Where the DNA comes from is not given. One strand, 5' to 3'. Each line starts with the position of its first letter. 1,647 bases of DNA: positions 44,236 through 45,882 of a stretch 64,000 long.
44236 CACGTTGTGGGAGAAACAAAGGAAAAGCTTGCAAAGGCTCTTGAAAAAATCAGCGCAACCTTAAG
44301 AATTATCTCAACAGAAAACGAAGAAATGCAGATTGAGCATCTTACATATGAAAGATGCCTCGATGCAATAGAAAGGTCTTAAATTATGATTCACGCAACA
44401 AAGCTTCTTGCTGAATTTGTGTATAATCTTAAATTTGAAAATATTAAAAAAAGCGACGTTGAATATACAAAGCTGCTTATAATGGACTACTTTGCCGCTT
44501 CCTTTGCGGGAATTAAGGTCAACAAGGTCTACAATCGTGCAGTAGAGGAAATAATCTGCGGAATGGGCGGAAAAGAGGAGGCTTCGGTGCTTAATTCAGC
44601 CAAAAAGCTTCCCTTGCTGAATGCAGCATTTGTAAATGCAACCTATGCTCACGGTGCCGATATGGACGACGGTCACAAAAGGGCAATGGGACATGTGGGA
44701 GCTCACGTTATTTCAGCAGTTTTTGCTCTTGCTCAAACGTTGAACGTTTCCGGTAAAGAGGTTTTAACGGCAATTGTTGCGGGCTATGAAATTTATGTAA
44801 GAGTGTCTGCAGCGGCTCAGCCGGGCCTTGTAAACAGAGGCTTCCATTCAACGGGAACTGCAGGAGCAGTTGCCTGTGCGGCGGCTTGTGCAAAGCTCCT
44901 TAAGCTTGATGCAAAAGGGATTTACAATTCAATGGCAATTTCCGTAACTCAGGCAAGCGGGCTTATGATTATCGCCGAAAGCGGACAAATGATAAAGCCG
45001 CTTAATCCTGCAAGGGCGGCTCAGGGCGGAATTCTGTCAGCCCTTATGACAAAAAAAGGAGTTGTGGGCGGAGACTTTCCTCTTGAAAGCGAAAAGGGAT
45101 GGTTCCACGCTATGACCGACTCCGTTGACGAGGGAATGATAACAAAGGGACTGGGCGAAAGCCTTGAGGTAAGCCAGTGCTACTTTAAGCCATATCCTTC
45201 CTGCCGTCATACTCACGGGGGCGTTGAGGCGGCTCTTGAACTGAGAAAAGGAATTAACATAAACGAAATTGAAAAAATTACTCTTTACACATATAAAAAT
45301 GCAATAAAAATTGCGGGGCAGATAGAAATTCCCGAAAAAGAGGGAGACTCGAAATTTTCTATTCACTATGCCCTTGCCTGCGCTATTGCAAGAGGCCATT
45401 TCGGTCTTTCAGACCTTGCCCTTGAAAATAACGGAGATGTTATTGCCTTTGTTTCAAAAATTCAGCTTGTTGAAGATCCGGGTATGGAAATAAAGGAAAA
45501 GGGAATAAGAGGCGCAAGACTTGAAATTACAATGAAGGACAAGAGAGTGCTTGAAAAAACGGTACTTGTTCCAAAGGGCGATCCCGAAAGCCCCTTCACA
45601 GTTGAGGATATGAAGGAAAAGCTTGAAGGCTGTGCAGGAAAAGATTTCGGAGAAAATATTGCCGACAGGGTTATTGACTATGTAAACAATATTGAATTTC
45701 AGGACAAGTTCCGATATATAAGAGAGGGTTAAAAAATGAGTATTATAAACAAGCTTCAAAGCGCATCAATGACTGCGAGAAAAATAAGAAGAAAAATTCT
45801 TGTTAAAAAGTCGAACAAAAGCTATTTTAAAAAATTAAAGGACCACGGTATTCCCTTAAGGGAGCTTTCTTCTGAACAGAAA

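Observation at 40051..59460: Glycan locus with three ATP-grasp ligases and an MmgE/PrpD enzyme: predicted amide-linked, non-acetyl decoration of a 4-amino sugar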

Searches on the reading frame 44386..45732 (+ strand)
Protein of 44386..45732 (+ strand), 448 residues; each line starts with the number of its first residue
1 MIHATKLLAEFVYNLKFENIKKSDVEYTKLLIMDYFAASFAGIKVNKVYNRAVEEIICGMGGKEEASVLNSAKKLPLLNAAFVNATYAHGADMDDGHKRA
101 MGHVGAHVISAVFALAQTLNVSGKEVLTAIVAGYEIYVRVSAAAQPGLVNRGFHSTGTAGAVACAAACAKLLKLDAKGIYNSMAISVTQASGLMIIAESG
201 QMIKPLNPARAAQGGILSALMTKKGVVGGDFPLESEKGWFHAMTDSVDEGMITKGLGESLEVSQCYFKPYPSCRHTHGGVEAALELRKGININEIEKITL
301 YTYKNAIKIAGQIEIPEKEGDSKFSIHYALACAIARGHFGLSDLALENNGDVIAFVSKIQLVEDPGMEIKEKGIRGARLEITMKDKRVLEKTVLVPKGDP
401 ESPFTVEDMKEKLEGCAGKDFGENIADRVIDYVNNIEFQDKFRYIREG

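Call 3: search_protein_families(library=pfam, proteins=[window:44386-45732:+], max_evalue=0.01)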
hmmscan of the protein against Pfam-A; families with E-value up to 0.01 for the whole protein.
window:44386-45732:+ (448 aa): 2 families
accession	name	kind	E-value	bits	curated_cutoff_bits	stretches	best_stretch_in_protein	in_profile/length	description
PF03972.19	MmgE_PrpD_N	-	6.4e-57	193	32.1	1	8-246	3-238/244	MmgE/PrpD N-terminal domain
PF19305.4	MmgE_PrpD_C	-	2.2e-29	102.9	32.1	1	270-434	1-169/173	MmgE/PrpD C-terminal domain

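Call 7: search_protein_families(library=ncbifam, proteins=[window:44386-45732:+], max_evalue=0.001)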
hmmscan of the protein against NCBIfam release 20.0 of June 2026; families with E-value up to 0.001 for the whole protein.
window:44386-45732:+ (448 aa): 3 families
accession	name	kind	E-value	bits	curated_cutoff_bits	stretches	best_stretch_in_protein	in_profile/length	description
NF042438.1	PrpD_hiGCgrampos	equivalog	7.3e-11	41.3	950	1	64-437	78-471/499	2-methylcitrate dehydratase PrpD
NF006943.0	PRK09425.1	equivalog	9.8e-11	41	575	1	25-366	34-387/480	bifunctional 2-methylcitrate dehydratase/aconitate hydratase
TIGR02330.1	prpD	equivalog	2.7e-07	29.7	458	1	121-364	127-373/468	2-methylcitrate dehydratase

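Call 9: find_homologous_proteins(query=window:44386-45732:+, max_evalue=1e-10)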
Query window:44386-45732:+ (448 aa): 3350 proteins with E <= 1e-10 among 8000 candidates; the best 120 are listed.
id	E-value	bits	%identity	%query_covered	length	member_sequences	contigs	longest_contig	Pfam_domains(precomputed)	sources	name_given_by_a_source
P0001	4.5e-294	993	100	100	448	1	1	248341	PF19305.5,PF03972.20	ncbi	-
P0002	2.9e-231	786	77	99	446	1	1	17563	PF19305.5,PF03972.20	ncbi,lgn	-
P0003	5.7e-228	775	77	99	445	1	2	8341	PF19305.5,PF03972.20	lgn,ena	-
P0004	8.3e-227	771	76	99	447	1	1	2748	PF19305.5,PF03972.20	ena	-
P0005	1.4e-192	658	66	99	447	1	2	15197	PF19305.5,PF03972.20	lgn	-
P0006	1.3e-191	655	65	99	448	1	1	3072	PF19305.5,PF03972.20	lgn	-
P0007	6.2e-189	646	65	99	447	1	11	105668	PF19305.5,PF03972.20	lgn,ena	-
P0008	8.0e-189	646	63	99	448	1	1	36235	PF19305.5,PF03972.20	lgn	-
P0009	1.3e-186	639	64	99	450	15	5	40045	PF19305.5,PF03972.20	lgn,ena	-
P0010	3.8e-186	637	64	99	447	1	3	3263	PF19305.5,PF03972.20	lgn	-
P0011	2.0e-185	635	64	98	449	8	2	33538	PF19305.5,PF03972.20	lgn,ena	-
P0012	2.2e-184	631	64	99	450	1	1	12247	PF19305.5,PF03972.20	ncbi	-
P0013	3.1e-183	628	63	99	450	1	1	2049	PF19305.5,PF03972.20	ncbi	-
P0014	6.2e-179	613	62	99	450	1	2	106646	PF19305.5,PF03972.20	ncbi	-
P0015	8.2e-179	613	62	99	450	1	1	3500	PF19305.5,PF03972.20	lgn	-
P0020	1.9e-168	579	59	96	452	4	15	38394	PF19305.5,PF03972.20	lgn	-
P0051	2.2e-156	539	54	99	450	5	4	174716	PF19305.5,PF03972.20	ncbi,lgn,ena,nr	ncbi:MAG: MmgE/PrpD family protein [Clostridia bacterium]|nr:MmgE/PrpD family protein [Clostridia ba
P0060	8.3e-156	537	54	99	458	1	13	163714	PF19305.5,PF03972.20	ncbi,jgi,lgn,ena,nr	ncbi:MAG: MmgE/PrpD family protein [Ruminococcaceae bacterium]|nr:MmgE/PrpD family protein [Oscillos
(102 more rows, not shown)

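Call 11: find_encoding_contigs(protein=P0060, flank=10000, max_places=3)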
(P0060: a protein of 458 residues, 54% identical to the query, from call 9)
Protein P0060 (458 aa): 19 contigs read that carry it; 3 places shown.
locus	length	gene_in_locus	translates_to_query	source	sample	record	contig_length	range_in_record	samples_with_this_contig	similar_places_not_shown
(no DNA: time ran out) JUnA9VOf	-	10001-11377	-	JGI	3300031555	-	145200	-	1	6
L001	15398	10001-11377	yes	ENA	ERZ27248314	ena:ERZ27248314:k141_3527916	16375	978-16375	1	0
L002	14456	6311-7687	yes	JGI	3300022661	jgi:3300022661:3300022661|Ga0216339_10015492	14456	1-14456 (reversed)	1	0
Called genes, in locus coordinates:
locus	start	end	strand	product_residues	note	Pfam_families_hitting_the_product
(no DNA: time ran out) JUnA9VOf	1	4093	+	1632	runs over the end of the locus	PF09992:NAGPA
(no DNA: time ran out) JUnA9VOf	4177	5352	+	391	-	PF13439:Glyco_transf_4, PF00534:Glycos_transf_1, PF13692:Glyco_trans_1_4, PF20706:GT4-conflict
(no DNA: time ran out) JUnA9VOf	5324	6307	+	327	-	PF13641:Glyco_tranf_2_3, PF00535:Glycos_transf_2, PF10111:Glyco_tranf_2_2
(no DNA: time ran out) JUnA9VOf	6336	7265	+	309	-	PF00535:Glycos_transf_2, PF10111:Glyco_tranf_2_2 (weak), PF13641:Glyco_tranf_2_3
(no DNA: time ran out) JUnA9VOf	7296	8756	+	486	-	PF01943:Polysacc_synt, PF13440:Polysacc_synt_3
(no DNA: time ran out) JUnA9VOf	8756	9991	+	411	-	PF01071:GARS_A, PF02655:ATP-grasp_3, PF02786:CPSase_L_D2, PF07478:Dala_Dala_lig_C, PF13535:ATP-grasp_4, PF18603:LAL_C2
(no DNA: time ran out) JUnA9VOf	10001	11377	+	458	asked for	PF03972:MmgE_PrpD_N, PF19305:MmgE_PrpD_C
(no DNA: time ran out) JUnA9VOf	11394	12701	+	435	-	PF00939:Na_sulph_symp, PF03600:CitMHS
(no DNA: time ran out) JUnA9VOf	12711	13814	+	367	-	PF00155:Aminotran_1_2, PF01041:DegT_DnrJ_EryC1, PF01212:Beta_elim_lyase (faint)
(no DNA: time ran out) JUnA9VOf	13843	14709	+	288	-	PF00483:NTP_transferase, PF12804:NTP_transf_3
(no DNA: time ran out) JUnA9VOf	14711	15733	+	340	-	PF01073:3Beta_HSD, PF01370:Epimerase, PF02719:Polysacc_synt_2, PF04321:RmlD_sub_bind, PF07993:NAD_binding_4, PF16363:GDP_Man_Dehyd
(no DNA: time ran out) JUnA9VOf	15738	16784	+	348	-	PF01073:3Beta_HSD, PF01370:Epimerase, PF02719:Polysacc_synt_2, PF04321:RmlD_sub_bind, PF07993:NAD_binding_4, PF16363:GDP_Man_Dehyd, PF13460:NAD_binding_10, PF08485:Polysacc_syn_2C, +2 more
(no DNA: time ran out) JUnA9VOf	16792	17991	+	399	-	PF01370:Epimerase, PF14667:Polysacc_synt_C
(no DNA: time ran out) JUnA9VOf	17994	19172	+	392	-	PF02350:Epimerase_2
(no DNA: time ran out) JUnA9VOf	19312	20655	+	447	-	PF02386:TrkH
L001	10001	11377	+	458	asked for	PF03972:MmgE_PrpD_N, PF19305:MmgE_PrpD_C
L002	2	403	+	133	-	?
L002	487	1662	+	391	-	PF13439:Glyco_transf_4, PF00534:Glycos_transf_1, PF13692:Glyco_trans_1_4, PF20706:GT4-conflict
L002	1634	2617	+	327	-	PF13641:Glyco_tranf_2_3, PF00535:Glycos_transf_2, PF10111:Glyco_tranf_2_2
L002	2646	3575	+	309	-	PF00535:Glycos_transf_2, PF10111:Glyco_tranf_2_2 (weak), PF13641:Glyco_tranf_2_3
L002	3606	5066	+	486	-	PF01943:Polysacc_synt, PF13440:Polysacc_synt_3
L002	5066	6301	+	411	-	PF01071:GARS_A, PF02655:ATP-grasp_3, PF02786:CPSase_L_D2, PF07478:Dala_Dala_lig_C, PF13535:ATP-grasp_4, PF18603:LAL_C2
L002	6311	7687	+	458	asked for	PF03972:MmgE_PrpD_N, PF19305:MmgE_PrpD_C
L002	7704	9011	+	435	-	PF00939:Na_sulph_symp, PF03600:CitMHS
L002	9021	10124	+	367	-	PF00155:Aminotran_1_2, PF01041:DegT_DnrJ_EryC1, PF01212:Beta_elim_lyase (faint)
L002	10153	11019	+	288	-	PF00483:NTP_transferase, PF12804:NTP_transf_3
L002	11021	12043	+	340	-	PF01073:3Beta_HSD, PF01370:Epimerase, PF02719:Polysacc_synt_2, PF04321:RmlD_sub_bind, PF07993:NAD_binding_4, PF16363:GDP_Man_Dehyd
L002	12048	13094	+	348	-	PF01073:3Beta_HSD, PF01370:Epimerase, PF02719:Polysacc_synt_2, PF04321:RmlD_sub_bind, PF07993:NAD_binding_4, PF16363:GDP_Man_Dehyd, PF13460:NAD_binding_10, PF08485:Polysacc_syn_2C, +2 more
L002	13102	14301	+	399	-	PF01370:Epimerase, PF14667:Polysacc_synt_C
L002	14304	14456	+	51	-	?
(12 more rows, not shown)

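Call 12: find_encoding_contigs(protein=P0051, flank=10000, max_places=2)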
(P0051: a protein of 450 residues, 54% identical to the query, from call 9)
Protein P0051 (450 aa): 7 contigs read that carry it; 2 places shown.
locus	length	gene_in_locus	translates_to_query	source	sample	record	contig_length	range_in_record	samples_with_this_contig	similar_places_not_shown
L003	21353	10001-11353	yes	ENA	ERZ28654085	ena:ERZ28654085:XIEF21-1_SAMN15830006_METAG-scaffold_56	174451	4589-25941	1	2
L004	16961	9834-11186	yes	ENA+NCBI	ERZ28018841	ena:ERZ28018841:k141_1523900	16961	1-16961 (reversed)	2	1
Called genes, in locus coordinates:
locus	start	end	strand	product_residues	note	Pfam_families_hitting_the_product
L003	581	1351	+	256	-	PF12844:HTH_19, PF13560:HTH_31, PF01381:HTH_3, PF13443:HTH_26 (weak), PF14317:YcxB (weak)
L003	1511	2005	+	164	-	-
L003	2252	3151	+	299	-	PF00126:HTH_1, PF03466:LysR_substrate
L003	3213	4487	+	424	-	PF13433:Peripla_BP_5, PF13458:Peripla_BP_6, PF01094:ANF_receptor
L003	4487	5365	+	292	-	PF02653:BPD_transp_2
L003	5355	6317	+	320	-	PF02653:BPD_transp_2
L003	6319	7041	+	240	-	PF00005:ABC_tran, PF13304:AAA_21 (faint), PF12399:BCA_ABC_TP_C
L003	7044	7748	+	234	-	PF00005:ABC_tran, PF09818:ABC_ATPase (faint), PF13304:AAA_21 (faint)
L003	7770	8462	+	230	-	PF00857:Isochorismatase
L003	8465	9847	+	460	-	PF07969:Amidohydro_3 (weak), PF01979:Amidohydro_1, PF07969:Amidohydro_3 (weak)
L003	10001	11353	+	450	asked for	PF03972:MmgE_PrpD_N, PF19305:MmgE_PrpD_C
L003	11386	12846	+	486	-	PF00501:AMP-binding, PF13193:AMP-binding_C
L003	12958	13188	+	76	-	-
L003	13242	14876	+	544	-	PF03062:MBOAT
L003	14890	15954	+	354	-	-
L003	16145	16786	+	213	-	-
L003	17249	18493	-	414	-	PF05343:Peptidase_M42 (weak), PF04389:Peptidase_M28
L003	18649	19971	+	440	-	PF00149:Metallophos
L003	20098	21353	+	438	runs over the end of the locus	PF03553:Na_H_antiporter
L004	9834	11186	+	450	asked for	PF03972:MmgE_PrpD_N, PF19305:MmgE_PrpD_C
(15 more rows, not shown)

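Call 14: find_encoding_contigs(protein=P0007, flank=10000, max_places=2)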
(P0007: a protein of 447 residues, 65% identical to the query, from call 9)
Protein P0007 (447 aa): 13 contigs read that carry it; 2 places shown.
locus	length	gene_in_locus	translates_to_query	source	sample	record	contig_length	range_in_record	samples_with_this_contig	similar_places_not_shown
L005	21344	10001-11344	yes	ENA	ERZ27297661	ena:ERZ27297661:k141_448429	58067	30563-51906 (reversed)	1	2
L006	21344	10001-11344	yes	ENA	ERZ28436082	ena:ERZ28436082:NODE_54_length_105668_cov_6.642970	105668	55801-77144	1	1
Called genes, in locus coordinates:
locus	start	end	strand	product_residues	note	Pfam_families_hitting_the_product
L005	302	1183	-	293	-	PF00288:GHMP_kinases_N, PF08544:GHMP_kinases_C (weak)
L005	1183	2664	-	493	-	PF14821:Thr_synth_N, PF00291:PALP, PF24857:THR4_C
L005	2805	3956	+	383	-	PF03447:NAD_binding_3, PF00742:Homoserine_dh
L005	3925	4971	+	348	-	PF01118:Semialdhyde_dh, PF02774:Semialdhyde_dhC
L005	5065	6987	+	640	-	PF13727:CoA_binding_3, PF02254:TrkA_N (faint), PF00106:adh_short (weak), PF01073:3Beta_HSD, PF01370:Epimerase, PF02719:Polysacc_synt_2, PF04321:RmlD_sub_bind, PF16363:GDP_Man_Dehyd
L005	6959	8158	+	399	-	PF00155:Aminotran_1_2, PF01041:DegT_DnrJ_EryC1, PF01053:Cys_Met_Meta_PP (weak)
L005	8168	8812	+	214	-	PF02397:Bac_transf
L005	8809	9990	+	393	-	PF01071:GARS_A (weak), PF02222:ATP-grasp (weak), PF02655:ATP-grasp_3, PF02786:CPSase_L_D2, PF07478:Dala_Dala_lig_C (weak), PF13535:ATP-grasp_4, PF18603:LAL_C2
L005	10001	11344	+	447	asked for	PF03972:MmgE_PrpD_N, PF19305:MmgE_PrpD_C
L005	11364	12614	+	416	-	PF13439:Glyco_transf_4, PF13579:Glyco_trans_4_4, PF00534:Glycos_transf_1, PF13692:Glyco_trans_1_4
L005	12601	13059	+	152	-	PF04892:VanZ-LLP1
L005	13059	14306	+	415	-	-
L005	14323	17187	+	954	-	PF07959:Fucose_pyrophosphorylase, PF00132:Hexapep (weak), PF25084:LbH_EIF2B (weak), PF00288:GHMP_kinases_N, PF08544:GHMP_kinases_C (weak)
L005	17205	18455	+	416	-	PF14907:NTP_transf_5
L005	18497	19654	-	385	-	PF01594:AI-2E_transport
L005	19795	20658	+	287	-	PF00398:RrnaAD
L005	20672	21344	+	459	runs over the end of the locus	PF09587:PGA_cap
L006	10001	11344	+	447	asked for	PF03972:MmgE_PrpD_N, PF19305:MmgE_PrpD_C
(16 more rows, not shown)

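Call 15: find_encoding_contigs(protein=P0014, flank=10000, max_places=2)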
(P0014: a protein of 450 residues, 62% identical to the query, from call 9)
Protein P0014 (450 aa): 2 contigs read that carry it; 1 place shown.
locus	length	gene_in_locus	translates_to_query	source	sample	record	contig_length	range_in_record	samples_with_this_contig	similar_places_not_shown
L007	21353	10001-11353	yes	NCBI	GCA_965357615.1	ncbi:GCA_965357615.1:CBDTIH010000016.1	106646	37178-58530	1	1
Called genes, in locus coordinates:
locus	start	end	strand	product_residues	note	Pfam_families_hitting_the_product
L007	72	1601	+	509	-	PF08245:Mur_ligase_M, PF02875:Mur_ligase_C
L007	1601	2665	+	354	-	-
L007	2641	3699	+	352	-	PF04339:FemAB_like (weak), PF02388:FemAB (weak), PF13480:Acetyltransf_6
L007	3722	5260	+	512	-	PF01943:Polysacc_synt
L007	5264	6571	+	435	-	PF04932:Wzy_C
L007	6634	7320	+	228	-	PF02397:Bac_transf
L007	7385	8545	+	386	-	PF02655:ATP-grasp_3, PF02786:CPSase_L_D2, PF07478:Dala_Dala_lig_C (weak), PF15632:ATPgrasp_Ter (weak)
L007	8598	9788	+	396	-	PF01168:Ala_racemase_N, PF00842:Ala_racemase_C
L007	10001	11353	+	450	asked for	PF03972:MmgE_PrpD_N, PF19305:MmgE_PrpD_C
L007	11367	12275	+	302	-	PF00126:HTH_1, PF03466:LysR_substrate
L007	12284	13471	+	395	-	PF13433:Peripla_BP_5, PF13458:Peripla_BP_6, PF01094:ANF_receptor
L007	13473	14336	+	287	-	PF02653:BPD_transp_2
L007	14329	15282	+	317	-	PF02653:BPD_transp_2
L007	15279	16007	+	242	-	PF00005:ABC_tran, PF13304:AAA_21 (faint), PF12399:BCA_ABC_TP_C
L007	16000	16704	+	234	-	PF00005:ABC_tran, PF13304:AAA_21 (faint)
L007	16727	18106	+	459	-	PF01979:Amidohydro_1, PF07969:Amidohydro_3 (weak)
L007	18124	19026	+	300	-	PF00795:CN_hydrolase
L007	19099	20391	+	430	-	PF00939:Na_sulph_symp, PF03600:CitMHS, PF00939:Na_sulph_symp, PF03600:CitMHS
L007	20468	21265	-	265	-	-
